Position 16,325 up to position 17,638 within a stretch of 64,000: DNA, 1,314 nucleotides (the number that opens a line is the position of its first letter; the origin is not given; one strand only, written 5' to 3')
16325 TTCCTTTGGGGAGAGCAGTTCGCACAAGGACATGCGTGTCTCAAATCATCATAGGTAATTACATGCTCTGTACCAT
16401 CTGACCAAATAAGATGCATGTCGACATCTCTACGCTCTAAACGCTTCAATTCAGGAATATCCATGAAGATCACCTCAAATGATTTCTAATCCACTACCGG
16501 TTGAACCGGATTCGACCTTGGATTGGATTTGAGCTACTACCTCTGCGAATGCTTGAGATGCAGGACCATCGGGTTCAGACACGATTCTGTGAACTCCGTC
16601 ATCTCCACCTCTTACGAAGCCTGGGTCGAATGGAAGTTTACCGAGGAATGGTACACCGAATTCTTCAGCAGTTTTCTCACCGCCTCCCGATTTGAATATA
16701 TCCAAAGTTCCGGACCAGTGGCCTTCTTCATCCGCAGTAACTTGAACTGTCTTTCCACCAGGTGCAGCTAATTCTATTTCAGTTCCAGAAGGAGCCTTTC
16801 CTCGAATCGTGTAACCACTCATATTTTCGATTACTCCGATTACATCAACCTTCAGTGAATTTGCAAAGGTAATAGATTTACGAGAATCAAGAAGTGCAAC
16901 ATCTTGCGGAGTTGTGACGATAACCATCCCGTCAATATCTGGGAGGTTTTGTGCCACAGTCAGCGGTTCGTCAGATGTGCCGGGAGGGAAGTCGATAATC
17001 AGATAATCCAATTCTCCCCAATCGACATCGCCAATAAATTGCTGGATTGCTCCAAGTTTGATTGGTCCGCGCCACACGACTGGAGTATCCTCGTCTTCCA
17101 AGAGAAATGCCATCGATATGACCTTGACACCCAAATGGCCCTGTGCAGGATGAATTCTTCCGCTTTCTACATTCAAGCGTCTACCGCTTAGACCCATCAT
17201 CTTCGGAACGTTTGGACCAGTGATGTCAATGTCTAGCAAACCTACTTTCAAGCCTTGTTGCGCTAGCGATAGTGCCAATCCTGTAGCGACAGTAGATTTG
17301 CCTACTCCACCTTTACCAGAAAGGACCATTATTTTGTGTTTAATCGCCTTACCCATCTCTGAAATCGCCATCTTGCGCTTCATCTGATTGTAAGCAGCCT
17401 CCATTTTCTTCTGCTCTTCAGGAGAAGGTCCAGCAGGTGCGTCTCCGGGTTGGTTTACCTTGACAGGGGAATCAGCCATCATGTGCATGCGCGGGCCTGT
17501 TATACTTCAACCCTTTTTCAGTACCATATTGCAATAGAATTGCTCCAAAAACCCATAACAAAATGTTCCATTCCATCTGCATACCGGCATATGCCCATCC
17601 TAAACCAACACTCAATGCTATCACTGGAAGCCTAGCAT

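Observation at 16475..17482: Cysteine-free Mrp/ApbC: the CxxC cluster site is replaced by an Ig-like-looking insert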

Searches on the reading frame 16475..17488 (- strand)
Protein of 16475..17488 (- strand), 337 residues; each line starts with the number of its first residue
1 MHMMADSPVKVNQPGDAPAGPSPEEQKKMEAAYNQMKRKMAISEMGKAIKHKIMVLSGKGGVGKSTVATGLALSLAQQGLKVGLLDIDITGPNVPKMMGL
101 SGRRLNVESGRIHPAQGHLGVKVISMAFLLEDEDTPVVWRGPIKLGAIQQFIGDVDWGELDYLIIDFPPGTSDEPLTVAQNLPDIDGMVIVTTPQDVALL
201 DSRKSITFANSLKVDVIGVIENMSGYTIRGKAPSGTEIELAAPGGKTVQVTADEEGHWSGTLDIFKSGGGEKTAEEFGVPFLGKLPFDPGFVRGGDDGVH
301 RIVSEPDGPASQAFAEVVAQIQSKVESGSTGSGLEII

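Call 3: search_protein_families(library=pfam, proteins=[window:16475-17488:-], max_evalue=0.01)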
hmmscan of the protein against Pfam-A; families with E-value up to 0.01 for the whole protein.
window:16475-17488:- (337 aa): 13 families
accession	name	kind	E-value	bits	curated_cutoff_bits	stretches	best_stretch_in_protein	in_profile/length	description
PF10609.15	ParA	-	7.3e-90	301.1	27.1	2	49-228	2-179/246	NUBPL iron-transfer P-loop NTPase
PF01656.29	CbiA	-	5.2e-14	52.7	25.4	1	53-223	1-82/125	CobQ/CobB/MinD/ParA nucleotide binding domain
PF13614.12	AAA_31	-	1.5e-08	35.2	27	1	52-90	3-41/177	AAA domain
PF09140.17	MipZ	-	6.2e-07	29.4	20.7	1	51-99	1-49/262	ATPase MipZ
PF02374.21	ArsA_ATPase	-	4.5e-06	26.5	24.3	1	52-88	2-38/305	Anion-transporting ATPase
PF13481.12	AAA_25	-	7.5e-05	22.9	27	1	48-82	30-63/195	AAA domain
PF03308.22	MeaB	-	0.00023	20.7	23.1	1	43-92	25-74/273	Methylmalonyl Co-A mutase-associated GTPase MeaB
PF03193.22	RsgA_GTPase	-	0.00025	21.3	30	1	31-74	86-129/174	RsgA GTPase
PF20720.3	nSTAND3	-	0.00041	20.5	27.2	1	49-82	15-48/155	Novel STAND NTPase 3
PF01583.26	APS_kinase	-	0.0058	17.1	21.1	1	53-99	4-50/152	Adenylylsulphate kinase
PF25199.1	nSTAND_NTPase5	-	0.0088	16.3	34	0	50-91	40-82/145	Novel STAND NTPase 5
PF16575.11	CLP1_P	-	0.01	16.1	26.6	0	58-91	1-34/188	mRNA cleavage and polyadenylation factor CLP1 P-loop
PF00142.24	Fer4_NifH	-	0.01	15.8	25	0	54-85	3-34/271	4Fe-4S iron sulfur cluster binding proteins, NifH/frxC family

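Call 4: search_protein_families(library=ncbifam, proteins=[window:16475-17488:-], max_evalue=0.01)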
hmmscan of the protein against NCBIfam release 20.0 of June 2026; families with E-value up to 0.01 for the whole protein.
window:16475-17488:- (337 aa): 32 families (the best 25 are shown)
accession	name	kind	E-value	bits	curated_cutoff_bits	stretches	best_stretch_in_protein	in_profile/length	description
NF041136.1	MrpORP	equivalog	3.6e-96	322.6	450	2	48-227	3-181/365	iron-sulfur cluster carrier protein MrpORP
NF008669.0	PRK11670.1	equivalog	2.7e-60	204.2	348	2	47-225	104-280/369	iron-sulfur cluster carrier protein ApbC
TIGR01969.1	minD_arch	subfamily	2.9e-21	75.8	201.75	1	53-226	3-172/251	cell division ATPase MinD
TIGR01968.1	minD_bact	equivalog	2e-14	53.6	212.9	1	53-210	4-159/261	septum site-determining protein MinD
NF008079.0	PRK10818.1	equivalog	8.3e-09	35.1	508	1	52-204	4-155/270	septum site-determining protein MinD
NF041546.1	ParA_partition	equivalog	1.3e-08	34.6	180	1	53-88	2-37/203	ParA family partition ATPase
NF047398.1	AAA_KGGVGR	domain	3e-08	34.2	90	1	53-101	5-53/190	KGGVGR-motif variant AAA ATPase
TIGR04291.1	arsen_driv_ArsA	equivalog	3.5e-08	32.6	650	1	36-88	306-357/565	arsenical pump-driving ATPase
NF053622.1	ATPseBagAMYCTU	equivalog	7.5e-08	32.2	400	1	49-88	5-44/325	ATPase BagA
TIGR03018.1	pepcterm_TyrKin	hypoth_equivalog_domain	2.2e-07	30.4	230.65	1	24-102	6-88/207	XrtA-associated tyrosine autokinase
TIGR01007.1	eps_fam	subfamily_domain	7.3e-07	28.9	108.05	1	33-94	3-61/204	polysaccharide biosynthesis tyrosine autokinase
TIGR03815.1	CpaE_hom_Actino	equivalog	2.9e-06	26.6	154.45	1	52-94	113-155/340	septum site-determining protein Ssd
NF053621.1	ATPseBagBMYCTU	equivalog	1.3e-05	24.5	521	1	47-100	8-60/371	ATPase BagB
NF033510.3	Ca_tandemer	repeat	4.5e-05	23.7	50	1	206-263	13-70/96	Ca2+-stabilized repeat-containing adhesin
TIGR00345.1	GET3_arsA_TRC40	subfamily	5.4e-05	22.9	135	1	56-88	2-34/299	TRC40/GET3/ArsA family transport-energizing ATPase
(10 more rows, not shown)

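Call 5: find_homologous_proteins(query=window:16475-17488:-)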
Query window:16475-17488:- (337 aa): 8000 proteins with E <= 0.001 among 8000 candidates; the best 120 are listed.
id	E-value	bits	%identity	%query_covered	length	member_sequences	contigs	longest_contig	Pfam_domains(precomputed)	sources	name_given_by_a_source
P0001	1.3e-206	703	96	99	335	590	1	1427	PF10609.16,PF01656.30,PF13614.13,PF09140.18,PF02374.22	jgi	-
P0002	1.2e-201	687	93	99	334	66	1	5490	PF10609.16,PF01656.30,PF13614.13,PF09140.18,PF02374.22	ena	-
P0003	2.4e-197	673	91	99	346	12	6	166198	PF10609.16,PF01656.30,PF13614.13,PF09140.18,PF02374.22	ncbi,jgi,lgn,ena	-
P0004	2.5e-193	660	89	99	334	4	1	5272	PF10609.16,PF01656.30,PF13614.13,PF09140.18,PF02374.22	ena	-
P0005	1.1e-192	658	88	99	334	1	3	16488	PF10609.16,PF01656.30,PF13614.13,PF09140.18,PF02374.22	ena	-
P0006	1.6e-192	657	88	99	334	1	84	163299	PF10609.16,PF01656.30,PF13614.13,PF09140.18,PF02374.22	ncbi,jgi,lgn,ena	-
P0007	2.6e-192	656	88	99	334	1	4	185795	PF10609.16,PF01656.30,PF13614.13,PF09140.18,PF02374.22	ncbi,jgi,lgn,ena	-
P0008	4.2e-192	656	88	99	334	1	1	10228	PF10609.16,PF01656.30,PF13614.13,PF09140.18,PF02374.22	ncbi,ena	-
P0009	9.6e-192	655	88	99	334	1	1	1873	PF10609.16,PF01656.30,PF13614.13,PF09140.18,PF02374.22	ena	-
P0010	1.4e-191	654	88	99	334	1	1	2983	PF10609.16,PF01656.30,PF13614.13,PF09140.18,PF02374.22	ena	-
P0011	1.9e-191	654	88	100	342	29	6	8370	PF10609.16,PF01656.30,PF13614.13,PF09140.18,PF02374.22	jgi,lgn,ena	jgi:Mrp family chromosome partitioning ATPase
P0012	2.1e-191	654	88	99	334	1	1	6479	PF10609.16,PF01656.30,PF13614.13,PF09140.18,PF02374.22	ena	-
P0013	3.0e-191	653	88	99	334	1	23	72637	PF10609.16,PF01656.30,PF13614.13,PF09140.18,PF02374.22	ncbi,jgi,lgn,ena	-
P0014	3.3e-191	653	88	99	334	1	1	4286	PF10609.16,PF01656.30,PF13614.13,PF09140.18,PF02374.22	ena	-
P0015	4.1e-191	653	88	99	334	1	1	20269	PF10609.16,PF01656.30,PF13614.13,PF09140.18,PF02374.22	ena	-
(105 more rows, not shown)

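Call 11: search_solved_structures(query=window:16475-17488:-, show_alignments=2)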
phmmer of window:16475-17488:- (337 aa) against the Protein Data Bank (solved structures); distinct sequences matched with E-value up to 0.001: 24.
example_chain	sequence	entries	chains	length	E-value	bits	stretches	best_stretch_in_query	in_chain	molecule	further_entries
6g2g_A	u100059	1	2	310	5.9e-54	186.8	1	48-227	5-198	Cytosolic Fe-S cluster assembly factor CFD1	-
2ph1_A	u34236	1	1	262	1.6e-52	182.1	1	45-226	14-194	Nucleotide-binding protein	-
8zkc_A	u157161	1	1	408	3.4e-51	177.8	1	47-226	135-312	Iron-sulfur cluster carrier protein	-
3kb1_A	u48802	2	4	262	3.5e-51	177.7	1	47-226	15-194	Nucleotide-binding protein | Iron-sulfur cluster carrier protein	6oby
3vx3_A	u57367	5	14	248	1.4e-31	113.3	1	38-224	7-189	ATPase involved in chromosome partitioning, ParA/MinD family, Mrp homolog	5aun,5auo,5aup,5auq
4rz2_A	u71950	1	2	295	2.4e-12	50.1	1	50-214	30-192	Site-determining protein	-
4rz3_A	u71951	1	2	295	3.2e-11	46.4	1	50-214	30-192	Site-determining protein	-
1ion_A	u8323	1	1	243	2.2e-10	43.6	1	53-234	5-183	PROBABLE CELL DIVISION INHIBITOR MIND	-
1g3q_A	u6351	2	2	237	1.8e-09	40.6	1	53-237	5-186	CELL DIVISION INHIBITOR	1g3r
5j1j_A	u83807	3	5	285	1.9e-09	40.6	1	52-185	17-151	Site-determining protein | Transcriptional antiactivator FleN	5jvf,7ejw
1f48_A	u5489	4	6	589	2.1e-09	40.4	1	49-115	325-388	ARSENITE-TRANSLOCATING ATPASE | ARSENICAL PUMP-DRIVING ATPASE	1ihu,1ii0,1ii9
1hyq_A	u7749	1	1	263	3.1e-09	39.9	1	52-223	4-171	CELL DIVISION INHIBITOR (MIND-1)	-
9nbl_A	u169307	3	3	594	1.8e-08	37.3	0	48-88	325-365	Arsenite transporter ATPase-like protein,arsA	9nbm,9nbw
8p53_A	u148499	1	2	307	2.1e-08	37.1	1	43-185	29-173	Antiactivator FleN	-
8pb9_A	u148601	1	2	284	2.2e-08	37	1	52-185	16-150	Antiactivator FleN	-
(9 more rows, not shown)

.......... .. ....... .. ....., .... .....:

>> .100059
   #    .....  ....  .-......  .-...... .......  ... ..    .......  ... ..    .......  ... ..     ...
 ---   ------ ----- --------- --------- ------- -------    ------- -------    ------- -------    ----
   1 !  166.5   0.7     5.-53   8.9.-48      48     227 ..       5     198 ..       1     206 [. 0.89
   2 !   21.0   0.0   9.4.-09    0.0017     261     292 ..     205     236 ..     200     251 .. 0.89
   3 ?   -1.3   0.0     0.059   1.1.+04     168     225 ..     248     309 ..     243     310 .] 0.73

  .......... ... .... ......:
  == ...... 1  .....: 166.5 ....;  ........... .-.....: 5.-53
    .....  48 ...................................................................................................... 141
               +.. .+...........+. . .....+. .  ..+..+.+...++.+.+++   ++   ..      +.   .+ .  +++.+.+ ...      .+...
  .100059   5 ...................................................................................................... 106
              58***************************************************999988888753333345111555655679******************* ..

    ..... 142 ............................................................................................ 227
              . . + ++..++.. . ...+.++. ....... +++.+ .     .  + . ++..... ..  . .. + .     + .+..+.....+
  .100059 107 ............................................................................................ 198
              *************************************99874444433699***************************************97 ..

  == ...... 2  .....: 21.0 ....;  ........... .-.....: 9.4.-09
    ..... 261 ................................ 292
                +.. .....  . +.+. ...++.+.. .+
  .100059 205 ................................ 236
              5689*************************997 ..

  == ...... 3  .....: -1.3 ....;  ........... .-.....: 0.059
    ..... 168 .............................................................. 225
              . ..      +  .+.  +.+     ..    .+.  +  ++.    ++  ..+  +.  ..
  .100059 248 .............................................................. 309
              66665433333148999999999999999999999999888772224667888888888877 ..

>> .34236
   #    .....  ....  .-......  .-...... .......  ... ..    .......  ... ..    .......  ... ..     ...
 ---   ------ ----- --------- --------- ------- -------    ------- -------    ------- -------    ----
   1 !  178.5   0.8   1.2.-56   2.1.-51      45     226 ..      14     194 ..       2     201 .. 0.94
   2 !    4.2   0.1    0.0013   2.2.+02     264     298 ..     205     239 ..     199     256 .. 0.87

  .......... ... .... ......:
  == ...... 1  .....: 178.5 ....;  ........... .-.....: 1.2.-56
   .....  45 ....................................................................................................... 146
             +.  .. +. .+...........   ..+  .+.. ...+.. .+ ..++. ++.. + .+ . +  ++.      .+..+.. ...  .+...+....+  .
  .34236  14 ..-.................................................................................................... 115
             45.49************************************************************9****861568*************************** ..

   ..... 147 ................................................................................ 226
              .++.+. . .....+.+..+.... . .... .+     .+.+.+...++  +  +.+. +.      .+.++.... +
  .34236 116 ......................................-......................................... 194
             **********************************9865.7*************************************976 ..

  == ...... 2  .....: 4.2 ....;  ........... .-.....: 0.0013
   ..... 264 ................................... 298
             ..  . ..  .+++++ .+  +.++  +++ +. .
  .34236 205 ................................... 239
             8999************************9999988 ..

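Call 13: search_protein_representatives(protein=window:16475-17488:-)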
Query: 337 residues. Proteins with E-value up to 0.001 (for the whole library): 18960; up to 1e-10: 9518; up to 1e-30: 2775. The best 150 are listed.
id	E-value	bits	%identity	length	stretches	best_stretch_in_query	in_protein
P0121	1.5e-118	412.3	61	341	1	8-323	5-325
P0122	1.5e-115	402.5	77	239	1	98-336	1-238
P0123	5.2e-106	371.1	70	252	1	85-329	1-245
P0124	1.4e-98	346.7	40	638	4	47-227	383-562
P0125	6.7e-98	344.5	43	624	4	33-226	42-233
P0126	8.0e-87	308.1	49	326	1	19-322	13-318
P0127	2.0e-84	300.2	86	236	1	3-167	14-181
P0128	6.0e-82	292.0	68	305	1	57-249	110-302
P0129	3.9e-81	289.4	63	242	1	70-289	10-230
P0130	1.5e-80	287.5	76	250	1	88-264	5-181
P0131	2.1e-78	280.4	55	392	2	42-226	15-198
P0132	9.9e-78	278.2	83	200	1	4-160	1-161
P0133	1.5e-77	277.6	54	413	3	41-219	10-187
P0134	1.8e-76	274.1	55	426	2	38-227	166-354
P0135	4.1e-76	272.9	56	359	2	42-227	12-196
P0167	1.7e-65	238.0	44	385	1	48-326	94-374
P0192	1.6e-61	224.9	43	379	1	47-322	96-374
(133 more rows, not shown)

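Call 23: predict_structure(alignment_id=A1)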
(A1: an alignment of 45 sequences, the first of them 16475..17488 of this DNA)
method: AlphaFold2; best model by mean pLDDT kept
length: 337 residues; sequences in the alignment: 45
mean_pLDDT: 87.2   pTM: 0.84
mean pLDDT of the five models: 87.2, 86.5, 86.5, 84.7, 84.3
residues with pLDDT >= 90: 181; 70-90: 128; 50-70: 19; < 50: 9
segments of 3 or more residues with pLDDT < 50: 1-3, 335-337
pLDDT, mean of each block of 10 residues (from residue 1): 50 65 86 81 85 93 94 98 92 87 87 95 93 81 86 92 94 83 90 89 92 94 92 97 90 96 87 95 92 80 91 97 82 47
secondary structure, 60 per line:
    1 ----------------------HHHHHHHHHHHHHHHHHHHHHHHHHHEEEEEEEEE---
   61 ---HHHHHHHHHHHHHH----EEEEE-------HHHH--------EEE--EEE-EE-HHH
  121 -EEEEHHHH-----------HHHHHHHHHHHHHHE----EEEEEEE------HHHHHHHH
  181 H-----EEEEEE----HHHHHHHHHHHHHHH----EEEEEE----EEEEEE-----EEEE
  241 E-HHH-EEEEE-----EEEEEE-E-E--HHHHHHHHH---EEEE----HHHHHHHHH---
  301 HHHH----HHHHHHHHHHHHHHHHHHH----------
elements in order: H23-48 E49-57 H64-77 E82-86 H94-97 E106-108 E111-113 E122-125 H126-129 H141-154 E160-166 H173-181 E187-192 H197-211 E216-221 E226-231 E237-241 E247-251 E257-262 H269-277 E281-284 H289-297 H301-304 H309-327

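Call 27: fold_search(model_id=the predicted structure, library=pdb)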
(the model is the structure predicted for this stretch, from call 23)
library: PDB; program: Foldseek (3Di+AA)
matches with E <= 10: 1535; with E <= 0.001: 431
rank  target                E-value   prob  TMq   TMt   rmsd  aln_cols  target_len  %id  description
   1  8zkc                  5.3e-23  1.00  0.67  0.65   3.1       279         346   34  iron-sulfur cluster transfer protein ApbC (released 2024-06-12)
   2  6g2g_B                7.7e-23  1.00  0.64  0.79   4.0       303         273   37  Fe-S assembly Cfd1 (released 2019-01-23)
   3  2ph1                  2.3e-22  1.00  0.63  0.85   3.6       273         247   38  Crystal structure of nucleotide-binding protein AF2382 from Archaeoglobus fulgidus, Northeast Structural Genomics Target (released 2007-04-24)
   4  6g2g_A                3.6e-22  1.00  0.65  0.80   4.0       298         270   37  Fe-S assembly Cfd1 (released 2019-01-23)
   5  3kb1_A                9.9e-21  1.00  0.62  0.84   3.8       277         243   34  Crystal Structure of the Nucleotide-binding protein AF_226 in complex with ADP from Archaeoglobus fulgidus, Northeast  (released 2009-10-27)
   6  5aup_I                2.6e-20  1.00  0.63  0.87   3.0       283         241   31  Crystal structure of the HypAB complex (released 2015-06-24)
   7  5auo_B                4.6e-20  1.00  0.63  0.88   2.8       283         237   31  Crystal structure of the HypAB-Ni complex (AMPPCP) (released 2015-06-24)
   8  3vx3_A                4.6e-20  1.00  0.62  0.87   3.1       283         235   31  Crystal structure of [NiFe] hydrogenase maturation protein HypB from Thermococcus kodakarensis KOD1 (released 2013-02-27)
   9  5auq_G                9.6e-20  1.00  0.63  0.90   2.3       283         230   30  Crystal structure of ATPase-type HypB in the nucleotide free state (released 2015-06-24)
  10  5aun_B                1.1e-19  1.00  0.63  0.87   3.1       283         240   32  Crystal structure of the HypAB-Ni complex (released 2015-06-24)
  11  5auq_A                1.2e-19  1.00  0.61  0.88   4.3       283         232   30  Crystal structure of ATPase-type HypB in the nucleotide free state (released 2015-06-24)
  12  5auq_C                1.3e-19  1.00  0.62  0.89   2.8       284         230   31  Crystal structure of ATPase-type HypB in the nucleotide free state (released 2015-06-24)
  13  5auq_D                1.3e-19  1.00  0.62  0.88   3.5       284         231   31  Crystal structure of ATPase-type HypB in the nucleotide free state (released 2015-06-24)
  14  5auq_B                2.3e-19  1.00  0.59  0.86   3.9       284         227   31  Crystal structure of ATPase-type HypB in the nucleotide free state (released 2015-06-24)
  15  5auq_H                4.2e-19  1.00  0.61  0.88   4.6       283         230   30  Crystal structure of ATPase-type HypB in the nucleotide free state (released 2015-06-24)
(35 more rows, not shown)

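Call 32: find_homologous_proteins(query=P0192, max_evalue=1e-40)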
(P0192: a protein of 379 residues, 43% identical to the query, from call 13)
Query P0192 (379 aa): 7999 proteins with E <= 1e-40 among 8000 candidates; the best 120 are listed.
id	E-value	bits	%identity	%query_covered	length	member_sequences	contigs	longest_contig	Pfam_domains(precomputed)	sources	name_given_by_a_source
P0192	2.2e-243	825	100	100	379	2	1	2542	PF10609.16,PF01656.30,PF01883.25,PF13614.13,PF09140.18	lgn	-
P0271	9.3e-159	546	57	73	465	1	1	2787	PF10609.16,PF01656.30,PF01883.25,PF13614.13,PF09140.18,PF02374.22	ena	-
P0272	2.0e-153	529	65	99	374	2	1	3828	PF00142.25,PF10609.16,PF01656.30,PF01883.25,PF13614.13,PF09140.18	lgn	-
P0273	9.9e-153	527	66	99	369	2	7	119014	PF10609.16,PF01656.30,PF01883.25,PF13614.13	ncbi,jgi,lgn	jgi:ATP-binding protein involved in chromosome partitioning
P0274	2.3e-150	519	65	99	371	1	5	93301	PF00142.25,PF10609.16,PF01656.30,PF01883.25,PF13614.13,PF09140.18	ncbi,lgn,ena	-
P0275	4.3e-150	518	65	99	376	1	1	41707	PF10609.16,PF01656.30,PF01883.25,PF13614.13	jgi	jgi:ATP-binding protein involved in chromosome partitioning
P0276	8.7e-150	517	64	99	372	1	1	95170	PF00142.25,PF10609.16,PF01656.30,PF01883.25,PF13614.13,PF09140.18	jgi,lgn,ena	-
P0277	3.4e-149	515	63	99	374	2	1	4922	PF00142.25,PF10609.16,PF01656.30,PF01883.25,PF13614.13,PF09140.18,PF02374.22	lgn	-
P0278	3.6e-149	515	63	99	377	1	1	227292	PF00142.25,PF10609.16,PF01656.30,PF01883.25,PF13614.13,PF09140.18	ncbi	-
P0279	1.1e-148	513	63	99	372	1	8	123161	PF00142.25,PF10609.16,PF01656.30,PF01883.25,PF13614.13,PF09140.18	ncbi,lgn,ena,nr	ncbi:MAG: Mrp/NBP35 family ATP-binding protein [Candidatus Marinimicrobia bacterium]|nr:Mrp/NBP35 fa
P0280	1.4e-148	513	63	100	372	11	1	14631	PF00142.25,PF10609.16,PF01656.30,PF01883.25,PF13614.13,PF09140.18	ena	-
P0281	1.9e-148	513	63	100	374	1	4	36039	PF00142.25,PF10609.16,PF01656.30,PF01883.25,PF13614.13,PF09140.18,PF02374.22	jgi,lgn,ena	jgi:ATP-binding protein involved in chromosome partitioning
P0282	2.1e-148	512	63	100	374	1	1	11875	PF00142.25,PF10609.16,PF01656.30,PF01883.25,PF13614.13,PF09140.18,PF02374.22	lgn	-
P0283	2.2e-148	512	63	100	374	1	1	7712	PF00142.25,PF10609.16,PF01656.30,PF01883.25,PF13614.13,PF09140.18,PF02374.22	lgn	-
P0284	2.7e-148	512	63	100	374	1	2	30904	PF00142.25,PF10609.16,PF01656.30,PF01883.25,PF13614.13,PF09140.18,PF02374.22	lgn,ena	-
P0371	8.4e-147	507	61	100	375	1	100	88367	PF00142.25,PF10609.16,PF01656.30,PF01883.25,PF13614.13,PF09140.18,PF02374.22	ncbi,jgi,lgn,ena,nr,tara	ncbi:MAG: chromosome partitioning protein [Candidatus Marinimicrobia bacterium]|jgi:ATP-binding prot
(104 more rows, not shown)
